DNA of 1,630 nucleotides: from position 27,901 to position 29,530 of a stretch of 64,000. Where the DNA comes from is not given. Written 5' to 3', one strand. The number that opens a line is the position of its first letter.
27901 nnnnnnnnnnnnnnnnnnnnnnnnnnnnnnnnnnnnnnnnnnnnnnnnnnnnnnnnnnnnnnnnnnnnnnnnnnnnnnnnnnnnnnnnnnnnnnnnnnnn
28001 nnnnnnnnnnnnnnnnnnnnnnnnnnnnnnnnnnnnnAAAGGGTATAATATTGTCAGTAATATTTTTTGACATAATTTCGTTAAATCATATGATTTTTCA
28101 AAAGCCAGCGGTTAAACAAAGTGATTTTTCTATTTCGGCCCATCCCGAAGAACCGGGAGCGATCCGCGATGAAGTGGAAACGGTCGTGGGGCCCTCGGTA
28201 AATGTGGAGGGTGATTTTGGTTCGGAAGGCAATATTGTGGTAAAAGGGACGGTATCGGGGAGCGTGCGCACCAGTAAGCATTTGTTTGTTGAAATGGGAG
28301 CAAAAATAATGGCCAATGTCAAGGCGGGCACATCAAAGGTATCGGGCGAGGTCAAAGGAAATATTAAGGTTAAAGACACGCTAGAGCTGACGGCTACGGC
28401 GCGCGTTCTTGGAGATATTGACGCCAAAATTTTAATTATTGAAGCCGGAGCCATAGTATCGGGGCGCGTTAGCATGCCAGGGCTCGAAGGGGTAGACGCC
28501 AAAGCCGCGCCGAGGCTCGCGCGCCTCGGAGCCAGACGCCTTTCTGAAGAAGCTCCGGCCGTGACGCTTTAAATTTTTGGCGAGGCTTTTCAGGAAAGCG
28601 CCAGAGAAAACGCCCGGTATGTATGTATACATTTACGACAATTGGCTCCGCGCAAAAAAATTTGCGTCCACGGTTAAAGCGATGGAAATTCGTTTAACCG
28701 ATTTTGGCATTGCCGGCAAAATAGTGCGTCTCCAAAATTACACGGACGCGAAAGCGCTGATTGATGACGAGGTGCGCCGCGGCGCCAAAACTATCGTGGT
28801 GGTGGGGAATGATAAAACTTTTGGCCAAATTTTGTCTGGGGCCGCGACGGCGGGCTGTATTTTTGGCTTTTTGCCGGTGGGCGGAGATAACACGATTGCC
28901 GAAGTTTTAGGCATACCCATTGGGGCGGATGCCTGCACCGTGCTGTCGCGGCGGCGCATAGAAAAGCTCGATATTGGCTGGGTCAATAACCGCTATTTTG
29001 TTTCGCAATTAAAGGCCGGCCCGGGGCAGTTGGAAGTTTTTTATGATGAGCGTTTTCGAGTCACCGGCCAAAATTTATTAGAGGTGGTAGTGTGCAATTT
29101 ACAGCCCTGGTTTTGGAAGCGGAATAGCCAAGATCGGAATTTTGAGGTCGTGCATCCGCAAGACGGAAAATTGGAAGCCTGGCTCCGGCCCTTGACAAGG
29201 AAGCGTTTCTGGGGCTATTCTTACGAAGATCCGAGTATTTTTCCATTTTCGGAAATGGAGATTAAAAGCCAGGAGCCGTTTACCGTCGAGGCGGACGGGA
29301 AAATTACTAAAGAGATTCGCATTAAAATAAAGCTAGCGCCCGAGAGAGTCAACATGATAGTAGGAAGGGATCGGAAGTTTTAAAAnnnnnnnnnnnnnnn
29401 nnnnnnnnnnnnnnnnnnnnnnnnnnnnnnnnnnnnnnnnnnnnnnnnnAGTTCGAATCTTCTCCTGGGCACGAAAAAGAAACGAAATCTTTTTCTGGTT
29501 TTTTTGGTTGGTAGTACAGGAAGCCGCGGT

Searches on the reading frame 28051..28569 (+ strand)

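Call 9: search_protein_families(library=pfam, proteins=[window:28051-28569:+], max_evalue=0.001)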
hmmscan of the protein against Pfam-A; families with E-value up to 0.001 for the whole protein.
window:28051-28569:+ (173 aa): 1 family
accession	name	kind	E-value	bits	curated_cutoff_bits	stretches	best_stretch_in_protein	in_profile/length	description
PF04519.19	Bactofilin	-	6.7e-23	81.2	27.9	1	44-140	1-97/98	Polymer-forming cytoskeletal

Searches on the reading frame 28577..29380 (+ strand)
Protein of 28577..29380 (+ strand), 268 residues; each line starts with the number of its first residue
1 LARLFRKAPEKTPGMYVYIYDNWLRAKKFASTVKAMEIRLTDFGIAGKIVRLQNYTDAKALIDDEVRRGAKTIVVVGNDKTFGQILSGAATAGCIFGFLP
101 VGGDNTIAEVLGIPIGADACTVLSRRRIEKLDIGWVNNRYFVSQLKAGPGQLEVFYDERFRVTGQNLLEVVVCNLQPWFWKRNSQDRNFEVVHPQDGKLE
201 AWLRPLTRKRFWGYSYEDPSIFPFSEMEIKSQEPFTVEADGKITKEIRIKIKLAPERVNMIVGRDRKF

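Call 9: search_protein_families(library=pfam, proteins=[window:28577-29380:+], max_evalue=0.001)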
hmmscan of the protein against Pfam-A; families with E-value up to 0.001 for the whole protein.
window:28577-29380:+ (268 aa): 1 family
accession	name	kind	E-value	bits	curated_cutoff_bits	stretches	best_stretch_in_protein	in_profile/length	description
PF00781.29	DAGK_cat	-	3.2e-09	36.9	23.6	1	28-135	14-124/125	Diacylglycerol kinase catalytic domain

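Call 13: find_encoding_contigs(protein=window:28577-29380:+, flank=10000, max_places=10)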
Protein window:28577-29380:+ (268 aa): no gene with exactly this product is on record in the collection.

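Call 105: find_related_loci(query=window:28577-29380:+, collection=metagenome_contigs, flank=10000)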
Query window:28577-29380:+ (268 aa) in metagenome_contigs; peptide patterns used: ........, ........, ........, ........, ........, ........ (x = any residue, [..] = any of these).
213 stretches matched a pattern; 73 encode a relative of the query (tblastn E <= 1e-3); 73 distinct loci.
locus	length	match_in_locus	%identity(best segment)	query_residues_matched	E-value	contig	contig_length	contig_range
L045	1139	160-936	69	10-268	2e-143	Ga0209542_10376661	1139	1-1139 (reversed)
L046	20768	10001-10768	72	13-268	4e-130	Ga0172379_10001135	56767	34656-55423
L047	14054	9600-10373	70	11-268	2e-127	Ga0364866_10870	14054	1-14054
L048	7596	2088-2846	71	15-268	4e-127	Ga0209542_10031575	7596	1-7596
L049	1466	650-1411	69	15-268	3e-137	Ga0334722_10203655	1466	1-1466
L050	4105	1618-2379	71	15-268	1e-128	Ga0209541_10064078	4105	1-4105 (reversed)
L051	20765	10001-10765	70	14-268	4e-126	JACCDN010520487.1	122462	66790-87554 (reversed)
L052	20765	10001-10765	71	14-268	2e-126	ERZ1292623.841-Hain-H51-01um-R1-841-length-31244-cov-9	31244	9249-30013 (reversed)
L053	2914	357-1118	70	15-268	2e-131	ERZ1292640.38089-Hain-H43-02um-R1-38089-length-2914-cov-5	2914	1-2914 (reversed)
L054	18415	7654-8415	70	15-268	6e-126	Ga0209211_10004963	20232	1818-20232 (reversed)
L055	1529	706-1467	70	15-268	3e-136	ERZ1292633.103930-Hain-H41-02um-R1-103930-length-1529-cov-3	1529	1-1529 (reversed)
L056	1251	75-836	70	15-268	7e-137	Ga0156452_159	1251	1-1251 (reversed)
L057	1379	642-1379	72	15-260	3e-136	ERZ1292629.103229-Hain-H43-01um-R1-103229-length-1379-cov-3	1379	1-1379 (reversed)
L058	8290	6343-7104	70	15-268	3e-125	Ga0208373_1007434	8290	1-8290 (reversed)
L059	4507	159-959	66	3-268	3e-126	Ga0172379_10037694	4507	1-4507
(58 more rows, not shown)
